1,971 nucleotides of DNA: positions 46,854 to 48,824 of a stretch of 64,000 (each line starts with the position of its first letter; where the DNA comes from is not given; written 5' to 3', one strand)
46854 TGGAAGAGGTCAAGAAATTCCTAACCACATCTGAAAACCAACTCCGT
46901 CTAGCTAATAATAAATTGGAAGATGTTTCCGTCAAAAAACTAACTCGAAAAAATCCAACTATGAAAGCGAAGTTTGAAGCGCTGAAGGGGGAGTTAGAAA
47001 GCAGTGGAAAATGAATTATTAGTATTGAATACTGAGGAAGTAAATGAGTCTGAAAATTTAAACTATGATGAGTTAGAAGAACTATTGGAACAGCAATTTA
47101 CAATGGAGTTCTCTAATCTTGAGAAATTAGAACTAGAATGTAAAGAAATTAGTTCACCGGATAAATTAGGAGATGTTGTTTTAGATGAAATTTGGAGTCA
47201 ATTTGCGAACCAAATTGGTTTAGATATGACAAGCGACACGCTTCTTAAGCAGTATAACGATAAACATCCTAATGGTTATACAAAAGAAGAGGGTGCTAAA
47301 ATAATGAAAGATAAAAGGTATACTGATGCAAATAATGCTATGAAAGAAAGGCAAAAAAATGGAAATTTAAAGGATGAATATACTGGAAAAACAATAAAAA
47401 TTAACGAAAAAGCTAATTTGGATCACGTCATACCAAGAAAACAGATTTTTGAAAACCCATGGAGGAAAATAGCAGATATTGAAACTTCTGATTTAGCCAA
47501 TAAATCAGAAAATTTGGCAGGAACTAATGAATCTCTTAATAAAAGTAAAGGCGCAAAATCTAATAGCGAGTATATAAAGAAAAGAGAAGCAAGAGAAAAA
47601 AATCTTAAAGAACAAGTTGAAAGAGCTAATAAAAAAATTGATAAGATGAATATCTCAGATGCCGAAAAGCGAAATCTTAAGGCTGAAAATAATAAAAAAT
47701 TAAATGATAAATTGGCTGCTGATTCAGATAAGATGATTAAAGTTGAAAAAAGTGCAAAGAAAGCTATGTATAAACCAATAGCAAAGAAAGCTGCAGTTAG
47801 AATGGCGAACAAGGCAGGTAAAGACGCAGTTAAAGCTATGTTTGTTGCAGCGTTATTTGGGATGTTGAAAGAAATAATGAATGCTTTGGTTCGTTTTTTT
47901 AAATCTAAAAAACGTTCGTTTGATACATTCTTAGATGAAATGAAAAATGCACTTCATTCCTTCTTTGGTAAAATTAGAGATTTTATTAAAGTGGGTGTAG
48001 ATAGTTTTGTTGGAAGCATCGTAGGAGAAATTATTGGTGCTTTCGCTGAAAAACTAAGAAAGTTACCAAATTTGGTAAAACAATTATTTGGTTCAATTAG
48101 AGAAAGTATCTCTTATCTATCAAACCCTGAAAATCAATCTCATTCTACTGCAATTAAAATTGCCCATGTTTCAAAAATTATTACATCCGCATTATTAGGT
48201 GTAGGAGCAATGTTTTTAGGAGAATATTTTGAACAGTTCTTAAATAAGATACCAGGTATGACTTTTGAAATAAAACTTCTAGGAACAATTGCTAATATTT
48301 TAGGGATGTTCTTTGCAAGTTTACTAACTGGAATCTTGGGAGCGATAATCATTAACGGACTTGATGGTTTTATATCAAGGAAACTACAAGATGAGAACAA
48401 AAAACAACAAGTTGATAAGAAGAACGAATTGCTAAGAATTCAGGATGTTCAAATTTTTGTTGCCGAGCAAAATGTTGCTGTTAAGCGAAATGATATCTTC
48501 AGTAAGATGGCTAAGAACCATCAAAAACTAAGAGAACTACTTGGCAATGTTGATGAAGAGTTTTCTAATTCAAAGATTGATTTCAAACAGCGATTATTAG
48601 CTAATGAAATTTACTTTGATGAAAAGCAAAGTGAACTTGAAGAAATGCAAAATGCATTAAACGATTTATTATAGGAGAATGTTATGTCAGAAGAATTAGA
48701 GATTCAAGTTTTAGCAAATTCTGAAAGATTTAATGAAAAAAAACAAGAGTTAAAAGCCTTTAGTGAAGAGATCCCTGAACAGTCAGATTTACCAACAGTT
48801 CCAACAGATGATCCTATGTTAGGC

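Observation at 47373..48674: Unusual fusion: Cas9/McrA-like HNH motif joined to a polytopic membrane and coiled-coil half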

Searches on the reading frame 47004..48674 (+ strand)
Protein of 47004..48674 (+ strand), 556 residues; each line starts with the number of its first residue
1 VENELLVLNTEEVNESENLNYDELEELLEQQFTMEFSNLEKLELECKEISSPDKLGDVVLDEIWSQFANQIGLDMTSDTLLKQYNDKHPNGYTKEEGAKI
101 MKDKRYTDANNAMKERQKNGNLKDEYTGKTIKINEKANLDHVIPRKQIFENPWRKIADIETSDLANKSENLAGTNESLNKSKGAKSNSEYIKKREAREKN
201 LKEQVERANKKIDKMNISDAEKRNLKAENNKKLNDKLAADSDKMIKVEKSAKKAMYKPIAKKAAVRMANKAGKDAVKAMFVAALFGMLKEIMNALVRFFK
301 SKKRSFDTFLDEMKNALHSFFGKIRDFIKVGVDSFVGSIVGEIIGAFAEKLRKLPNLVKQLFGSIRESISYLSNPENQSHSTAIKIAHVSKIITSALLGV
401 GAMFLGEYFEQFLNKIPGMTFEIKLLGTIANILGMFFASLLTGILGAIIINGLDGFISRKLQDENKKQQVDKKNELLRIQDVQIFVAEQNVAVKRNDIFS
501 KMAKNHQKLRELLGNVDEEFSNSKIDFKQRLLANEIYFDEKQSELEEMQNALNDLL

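Call 3: search_protein_families(library=pfam, proteins=[window:47004-48674:+], max_evalue=1)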
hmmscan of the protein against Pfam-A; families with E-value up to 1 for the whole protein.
window:47004-48674:+ (556 aa): 3 families
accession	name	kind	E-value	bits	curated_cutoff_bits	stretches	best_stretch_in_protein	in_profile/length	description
PF13395.12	HNH_4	-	0.0085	16.5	22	1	125-151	2-32/54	HNH endonuclease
PF07264.17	EI24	-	0.026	15.1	32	1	386-465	17-97/199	Sulfate transporter CysZ/Etoposide-induced protein 2.4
PF19823.4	DUF6305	-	0.43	10.6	25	1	181-280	54-150/154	Domain of unknown function (DUF6305)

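Call 4: search_protein_families(library=padloc, proteins=[window:47004-48674:+], max_evalue=1)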
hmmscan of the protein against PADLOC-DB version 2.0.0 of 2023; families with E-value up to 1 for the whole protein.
window:47004-48674:+ (556 aa): 1 family
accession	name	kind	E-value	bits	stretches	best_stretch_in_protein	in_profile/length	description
PDLC04630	PDC-M40B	-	1.1e-10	38.9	1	96-514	88-499/547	-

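Call 5: search_protein_families(library=ncbifam, proteins=[window:47004-48674:+], max_evalue=1)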
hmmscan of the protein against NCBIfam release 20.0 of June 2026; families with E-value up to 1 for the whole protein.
window:47004-48674:+ (556 aa): 0 families

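Call 6: find_homologous_proteins(query=window:47004-48671:+)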
Query window:47004-48671:+ (556 aa): 1734 proteins with E <= 0.001 among 8000 candidates; the best 120 are listed.
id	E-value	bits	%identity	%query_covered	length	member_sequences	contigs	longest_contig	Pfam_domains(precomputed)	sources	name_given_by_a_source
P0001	0.0e+0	1182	100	100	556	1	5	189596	-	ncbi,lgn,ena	-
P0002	0.0e+0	1181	100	100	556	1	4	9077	-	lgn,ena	-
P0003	0.0e+0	1179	100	100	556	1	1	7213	-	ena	-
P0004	0.0e+0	1176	99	100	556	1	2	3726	-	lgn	-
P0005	0.0e+0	1174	99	100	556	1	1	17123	-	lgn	-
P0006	0.0e+0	1174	99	100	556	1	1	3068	-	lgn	-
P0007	0.0e+0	1173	99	100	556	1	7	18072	-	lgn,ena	-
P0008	0.0e+0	1172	99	100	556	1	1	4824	-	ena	-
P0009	0.0e+0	1172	99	100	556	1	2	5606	-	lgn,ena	-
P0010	0.0e+0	1172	99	100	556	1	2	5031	-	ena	-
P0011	0.0e+0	1172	99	100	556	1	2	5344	-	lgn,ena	-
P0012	0.0e+0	1171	99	100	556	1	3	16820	-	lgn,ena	-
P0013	0.0e+0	1170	99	100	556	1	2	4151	-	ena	-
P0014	0.0e+0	1170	99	100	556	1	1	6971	-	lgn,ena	-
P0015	0.0e+0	1170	99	100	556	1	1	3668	-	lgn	-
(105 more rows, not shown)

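Call 7: search_solved_structures(query=window:47004-48671:+, max_evalue=10, show_alignments=3)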
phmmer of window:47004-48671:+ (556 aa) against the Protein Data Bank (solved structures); distinct sequences matched with E-value up to 10: 2.
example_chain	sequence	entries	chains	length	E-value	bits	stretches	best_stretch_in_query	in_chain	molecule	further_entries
8bhf_J1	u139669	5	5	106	0.51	13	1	177-255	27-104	TRASH domain-containing protein | uL24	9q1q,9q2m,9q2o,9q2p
4dn2_A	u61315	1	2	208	2.8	10.5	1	378-428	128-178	Nitroreductase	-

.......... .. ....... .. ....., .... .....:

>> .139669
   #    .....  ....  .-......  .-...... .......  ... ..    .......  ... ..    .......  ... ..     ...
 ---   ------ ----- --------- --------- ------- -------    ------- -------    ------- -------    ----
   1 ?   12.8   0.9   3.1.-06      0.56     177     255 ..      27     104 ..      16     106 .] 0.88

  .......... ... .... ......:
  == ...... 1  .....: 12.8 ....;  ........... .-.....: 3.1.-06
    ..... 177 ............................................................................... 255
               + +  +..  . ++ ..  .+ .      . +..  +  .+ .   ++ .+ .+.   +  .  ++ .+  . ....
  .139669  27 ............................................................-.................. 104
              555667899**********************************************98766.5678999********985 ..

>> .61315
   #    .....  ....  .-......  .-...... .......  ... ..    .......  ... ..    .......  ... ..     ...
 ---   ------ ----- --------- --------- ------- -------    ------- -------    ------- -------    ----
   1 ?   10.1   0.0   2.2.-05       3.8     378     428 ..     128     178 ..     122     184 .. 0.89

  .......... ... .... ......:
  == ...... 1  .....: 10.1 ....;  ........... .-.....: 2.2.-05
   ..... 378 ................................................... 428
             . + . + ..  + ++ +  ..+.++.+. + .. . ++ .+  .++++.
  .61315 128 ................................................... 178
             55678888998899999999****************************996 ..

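Call 13: search_protein_families(library=phrogs, proteins=[window:47004-48674:+], max_evalue=0.1)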
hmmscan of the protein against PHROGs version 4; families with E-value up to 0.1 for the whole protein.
window:47004-48674:+ (556 aa): 0 families

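Call 14: search_dna_similar(query=window:47004-48671:+, collection=plasmids, mode=protein, max_evalue=0.001)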
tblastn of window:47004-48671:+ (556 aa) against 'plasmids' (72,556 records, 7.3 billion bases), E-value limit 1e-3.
Records with a match: 74; places in all: 74; records where one place covers at least 80% of the query: 2.
Best place of each record, by identity: <60% 74.
By first word of the organism name: Klebsiella 39; Photobacterium 7; Escherichia 6; Pseudomonas 3; Lactococcus 2; Raoultella 2; Clostridium 2; Cupriavidus 2; Streptomyces 2; Duffyella 1; and 8 more.
By predicted mobility (MOB-suite, as given by PLSDB): non-mobilizable 38; conjugative 23; mobilizable 13.
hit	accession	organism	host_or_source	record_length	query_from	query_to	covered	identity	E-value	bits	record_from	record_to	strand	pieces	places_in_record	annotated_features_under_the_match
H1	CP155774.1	Lactococcus cremoris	Whole organism,Dairy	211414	30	528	90%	22.2%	2e-29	131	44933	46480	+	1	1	hypothetical protein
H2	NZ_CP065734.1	Lactococcus lactis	-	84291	30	508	86%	22.4%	2e-28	128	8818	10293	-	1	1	cation diffusion facilitator family transporter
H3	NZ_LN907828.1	Duffyella gerundensis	-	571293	85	451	66%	26.1%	7e-22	108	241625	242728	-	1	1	cobalamin adenosyltransferase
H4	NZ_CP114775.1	Raoultella planticola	Homo sapiens,cell ...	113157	102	465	65%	25.9%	2e-13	81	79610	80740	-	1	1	hypothetical protein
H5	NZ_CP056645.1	Citrobacter freundii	culture,Freshwater sample from ...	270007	102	465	65%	25.6%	2e-13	81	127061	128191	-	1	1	membrane protein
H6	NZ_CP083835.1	Enterobacter asburiae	Homo sapiens,sputum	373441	102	465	65%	25.6%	2e-13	81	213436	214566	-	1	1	membrane protein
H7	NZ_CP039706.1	Clostridium butyricum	Homo sapiens,isolation from The first ...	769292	84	454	67%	24.6%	6e-7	61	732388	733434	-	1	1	hypothetical protein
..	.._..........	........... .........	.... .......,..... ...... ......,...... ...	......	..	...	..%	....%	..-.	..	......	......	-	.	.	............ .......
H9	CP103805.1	Clostridioides difficile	Soil,soil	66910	103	454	63%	25.1%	3e-11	74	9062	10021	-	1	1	hypothetical protein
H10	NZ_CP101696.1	Photobacterium toruni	Paralichthys olivaceus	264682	102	456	64%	24.5%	1e-13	82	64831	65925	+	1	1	hypothetical protein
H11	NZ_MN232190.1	Escherichia coli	-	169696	103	456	64%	24.0%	3e-11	74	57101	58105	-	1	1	hypothetical protein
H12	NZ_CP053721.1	Escherichia coli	pig,cell culture,slaughterhouse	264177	103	456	64%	24.0%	3e-11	74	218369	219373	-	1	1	hypothetical protein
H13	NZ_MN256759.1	Escherichia coli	-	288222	103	456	64%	24.0%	3e-11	74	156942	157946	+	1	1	hypothetical protein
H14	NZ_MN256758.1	Escherichia coli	-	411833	103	456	64%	24.0%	3e-11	74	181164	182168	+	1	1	hypothetical protein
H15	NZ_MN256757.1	Escherichia coli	-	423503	103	456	64%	24.0%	3e-11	74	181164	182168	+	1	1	hypothetical protein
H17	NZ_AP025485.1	Vibrio echinoideorum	-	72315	90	454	66%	22.6%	2e-11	75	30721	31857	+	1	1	ATPase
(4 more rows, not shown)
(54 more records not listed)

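Call 15: get_annotated_region(hit=H2, flank=6000)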
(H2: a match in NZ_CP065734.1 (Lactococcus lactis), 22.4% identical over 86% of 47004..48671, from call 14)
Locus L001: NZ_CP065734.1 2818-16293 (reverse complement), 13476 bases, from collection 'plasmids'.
description: Lactococcus lactis strain FDAARGOS_866 plasmid unnamed4, complete sequence
organism: Lactococcus lactis (NCBI taxid 1358)
taxonomy: Bacteria; Bacillota; Bacilli; Lactobacillales; Streptococcaceae; Lactococcus; Lactococcus lactis
host: -; source: -; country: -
typing (MOB-suite, as given by PLSDB): mobilizable; replicon rep_cluster_2422; relaxase MOB_Unknown
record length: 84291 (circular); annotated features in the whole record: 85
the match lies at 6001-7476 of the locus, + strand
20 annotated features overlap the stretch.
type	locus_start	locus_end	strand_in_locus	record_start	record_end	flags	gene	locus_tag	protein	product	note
CDS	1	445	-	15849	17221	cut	-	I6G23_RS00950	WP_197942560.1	IS3-like element ISLla3 family transposase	GO:0006313 - DNA transposition [Evidence IEA]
CDS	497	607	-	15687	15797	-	-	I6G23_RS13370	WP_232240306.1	putative holin-like toxin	-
CDS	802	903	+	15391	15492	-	-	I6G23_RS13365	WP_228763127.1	putative holin-like toxin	-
CDS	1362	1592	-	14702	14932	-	-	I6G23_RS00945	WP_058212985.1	hypothetical protein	-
CDS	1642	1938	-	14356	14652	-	-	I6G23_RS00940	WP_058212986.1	BRCT domain-containing protein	-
CDS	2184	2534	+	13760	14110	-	-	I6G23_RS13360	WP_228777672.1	lactococcin family bacteriocin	GO:0042742 - defense response to bacterium [Evidence IEA]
CDS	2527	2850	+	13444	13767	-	-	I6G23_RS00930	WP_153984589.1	bacteriocin immunity protein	GO:0030153 - bacteriocin immunity [Evidence IEA]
CDS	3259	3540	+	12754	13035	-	-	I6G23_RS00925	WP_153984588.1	bacteriocin immunity protein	GO:0030153 - bacteriocin immunity [Evidence IEA]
CDS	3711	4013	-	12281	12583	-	-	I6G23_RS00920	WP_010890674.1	hypothetical protein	-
CDS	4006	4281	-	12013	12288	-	-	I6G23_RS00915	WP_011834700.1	DUF2089 family protein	-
CDS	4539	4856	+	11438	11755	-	-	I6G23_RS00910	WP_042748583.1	PadR family transcriptional regulator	-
CDS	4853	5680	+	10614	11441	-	-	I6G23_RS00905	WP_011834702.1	hypothetical protein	-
CDS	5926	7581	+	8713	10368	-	-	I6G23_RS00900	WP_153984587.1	cation diffusion facilitator family transporter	-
CDS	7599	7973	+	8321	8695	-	-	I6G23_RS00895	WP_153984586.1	hypothetical protein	-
CDS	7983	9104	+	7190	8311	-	-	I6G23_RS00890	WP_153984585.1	hypothetical protein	-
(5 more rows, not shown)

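Call 16: get_annotated_region(hit=H5, flank=6000)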
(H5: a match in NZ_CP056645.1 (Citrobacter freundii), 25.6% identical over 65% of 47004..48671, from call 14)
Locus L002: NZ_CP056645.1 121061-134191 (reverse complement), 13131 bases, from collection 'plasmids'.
description: Citrobacter freundii strain RHBSTW-00267 plasmid pRHBSTW-00267_2, complete sequence
organism: Citrobacter freundii (NCBI taxid 546)
taxonomy: Bacteria; Pseudomonadota; Gammaproteobacteria; Enterobacterales; Enterobacteriaceae; Citrobacter; Citrobacter freundii
host: -; source: culture,Freshwater sample from downstream of wastewater treatment plant; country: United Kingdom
typing (MOB-suite, as given by PLSDB): non-mobilizable; replicon Col(VCM04)
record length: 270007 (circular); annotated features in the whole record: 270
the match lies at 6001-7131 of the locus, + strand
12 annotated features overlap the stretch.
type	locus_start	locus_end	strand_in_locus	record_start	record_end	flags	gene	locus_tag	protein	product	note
CDS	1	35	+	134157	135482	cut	-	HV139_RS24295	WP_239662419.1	YfjI family protein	-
CDS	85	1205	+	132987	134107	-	-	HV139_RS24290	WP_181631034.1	IS3-like element ISSen4 family transposase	GO:0006313 - DNA transposition [Evidence IEA]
CDS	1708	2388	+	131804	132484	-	-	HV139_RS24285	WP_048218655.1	inovirus Gp2 family protein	-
CDS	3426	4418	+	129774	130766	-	-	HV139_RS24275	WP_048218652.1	WYL domain-containing protein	-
CDS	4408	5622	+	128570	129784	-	-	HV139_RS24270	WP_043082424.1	ubiquinol-cytochrome C chaperone family protein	-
CDS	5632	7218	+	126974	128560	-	-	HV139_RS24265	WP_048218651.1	membrane protein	-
CDS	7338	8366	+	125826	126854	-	-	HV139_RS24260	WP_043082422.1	radical SAM protein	-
CDS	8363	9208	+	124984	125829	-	-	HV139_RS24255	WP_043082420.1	histidinol-phosphatase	-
CDS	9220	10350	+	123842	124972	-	-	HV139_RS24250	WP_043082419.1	hypothetical protein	-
CDS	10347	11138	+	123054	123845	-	-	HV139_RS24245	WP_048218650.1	hypothetical protein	-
CDS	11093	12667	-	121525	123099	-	-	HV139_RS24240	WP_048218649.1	glycosyltransferase family 9 protein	-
CDS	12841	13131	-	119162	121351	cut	-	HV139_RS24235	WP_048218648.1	DEAD/DEAH box helicase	-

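Call 17: get_annotated_region(hit=H11, flank=6000)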
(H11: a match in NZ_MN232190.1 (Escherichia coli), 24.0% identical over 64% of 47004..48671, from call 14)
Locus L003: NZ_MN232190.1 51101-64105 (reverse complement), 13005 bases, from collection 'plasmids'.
description: Escherichia coli plasmid pGD27-31, complete sequence
organism: Escherichia coli (NCBI taxid 562)
taxonomy: Bacteria; Pseudomonadota; Gammaproteobacteria; Enterobacterales; Enterobacteriaceae; Escherichia; Escherichia coli
host: -; source: -; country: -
typing (MOB-suite, as given by PLSDB): conjugative; replicon IncFIA; relaxase MOBH; mating-pair formation MPF_F
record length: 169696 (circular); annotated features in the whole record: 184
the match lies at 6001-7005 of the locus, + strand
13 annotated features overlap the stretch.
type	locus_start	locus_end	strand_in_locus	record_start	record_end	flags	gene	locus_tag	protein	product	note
CDS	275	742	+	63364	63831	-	-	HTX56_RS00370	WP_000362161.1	hypothetical protein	-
CDS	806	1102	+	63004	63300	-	-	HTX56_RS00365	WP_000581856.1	type II toxin-antitoxin system RelE/ParE family toxin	-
CDS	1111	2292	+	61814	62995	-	-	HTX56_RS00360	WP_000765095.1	hypothetical protein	-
CDS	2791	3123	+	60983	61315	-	-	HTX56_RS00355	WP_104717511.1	hypothetical protein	-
CDS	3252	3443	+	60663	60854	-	-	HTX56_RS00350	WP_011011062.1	hypothetical protein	-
CDS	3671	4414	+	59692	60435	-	-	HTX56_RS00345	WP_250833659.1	hypothetical protein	-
CDS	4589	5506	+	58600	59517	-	-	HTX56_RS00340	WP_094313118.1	IS5 family transposase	-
CDS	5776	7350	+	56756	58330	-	-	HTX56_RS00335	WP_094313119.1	hypothetical protein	-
CDS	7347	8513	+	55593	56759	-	-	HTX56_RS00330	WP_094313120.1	hypothetical protein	-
CDS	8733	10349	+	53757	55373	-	-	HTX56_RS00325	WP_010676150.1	IS1634 family transposase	-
CDS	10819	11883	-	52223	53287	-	-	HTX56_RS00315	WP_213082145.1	Tn7-like element transposition protein TnsE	-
CDS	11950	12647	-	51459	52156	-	-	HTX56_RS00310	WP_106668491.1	IS1-like element IS1A family transposase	GO:0006313 - DNA transposition [Evidence IEA]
CDS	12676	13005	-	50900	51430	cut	-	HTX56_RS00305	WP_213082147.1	TnsA endonuclease N-terminal domain-containing protein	-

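Call 18: search_protein_representatives(protein=window:47004-48671:+)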
Query: 556 residues. Proteins with E-value up to 0.001 (for the whole library): 598; up to 1e-10: 310; up to 1e-30: 77. The best 150 are listed.
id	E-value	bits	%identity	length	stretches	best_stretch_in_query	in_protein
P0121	0.0e+00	1053.4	89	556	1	1-556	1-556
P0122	3.3e-155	534.8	91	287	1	1-286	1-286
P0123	1.7e-120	420.3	43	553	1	19-556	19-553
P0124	3.3e-120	419.3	43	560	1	14-546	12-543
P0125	7.6e-114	398.3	52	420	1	3-416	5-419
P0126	2.5e-112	393.4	49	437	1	113-535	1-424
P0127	1.1e-102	361.5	41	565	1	11-485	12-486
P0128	4.3e-96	339.8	38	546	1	16-522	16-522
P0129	1.4e-89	318.3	38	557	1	18-512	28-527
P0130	2.2e-84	301.1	37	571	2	95-556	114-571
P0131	5.7e-72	260.2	36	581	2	86-524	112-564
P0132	6.9e-70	253.3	35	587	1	9-499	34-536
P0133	1.1e-69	252.7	53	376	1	21-289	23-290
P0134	1.3e-66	242.5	48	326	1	228-484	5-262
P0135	7.5e-62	226.8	31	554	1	2-528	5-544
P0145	6.2e-46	174.4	31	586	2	122-520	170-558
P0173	7.7e-37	144.3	33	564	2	102-523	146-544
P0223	2.1e-24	103.4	28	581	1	101-481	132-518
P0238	1.8e-21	93.6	30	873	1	83-455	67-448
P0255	1.1e-19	87.7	27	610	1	82-460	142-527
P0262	4.5e-19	85.8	25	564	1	104-457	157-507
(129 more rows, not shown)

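Call 22: search_protein_families(library=pfam, alignment_id=A1, max_evalue=0.01)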
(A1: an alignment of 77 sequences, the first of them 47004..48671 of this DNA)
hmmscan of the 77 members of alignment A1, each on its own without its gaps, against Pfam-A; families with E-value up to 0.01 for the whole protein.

A. member 1, window:47004-48671:+ (556 aa): 1 family
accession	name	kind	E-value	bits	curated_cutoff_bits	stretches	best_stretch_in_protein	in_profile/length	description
PF13395.12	HNH_4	-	0.0085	16.5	22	0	125-151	2-32/54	HNH endonuclease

B. families by the number of members that match (of 77 scanned): 12 families
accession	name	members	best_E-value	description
PF13395.12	HNH_4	3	0.0029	HNH endonuclease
PF13303.11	PTS_EIIC_2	2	0.0051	Phosphotransferase system, EIIC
PF14410.12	GH-E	1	9.6e-05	HNH/ENDO VII superfamily nuclease with conserved GHE residues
PF01741.23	MscL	1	0.00013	Large-conductance mechanosensitive channel, MscL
PF10802.14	DUF2540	1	0.0032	Protein of unknown function (DUF2540)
PF02194.20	PXA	1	0.0037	PXA domain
PF02877.19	PARP_reg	1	0.0043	Poly(ADP-ribose) polymerase, regulatory domain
PF09718.15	Tape_meas_lam_C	1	0.0048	Lambda phage tail tape-measure protein (Tape_meas_lam_C)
PF07907.16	YibE_F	1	0.0053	YibE/F-like protein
PF18904.5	DUF5660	1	0.0056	Domain of unknown function (DUF5660)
PF07510.16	GmrSD_C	1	0.0074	GmrSD restriction endonucleases, C-terminal domain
PF09769.14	ApoO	1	0.0075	Apolipoprotein O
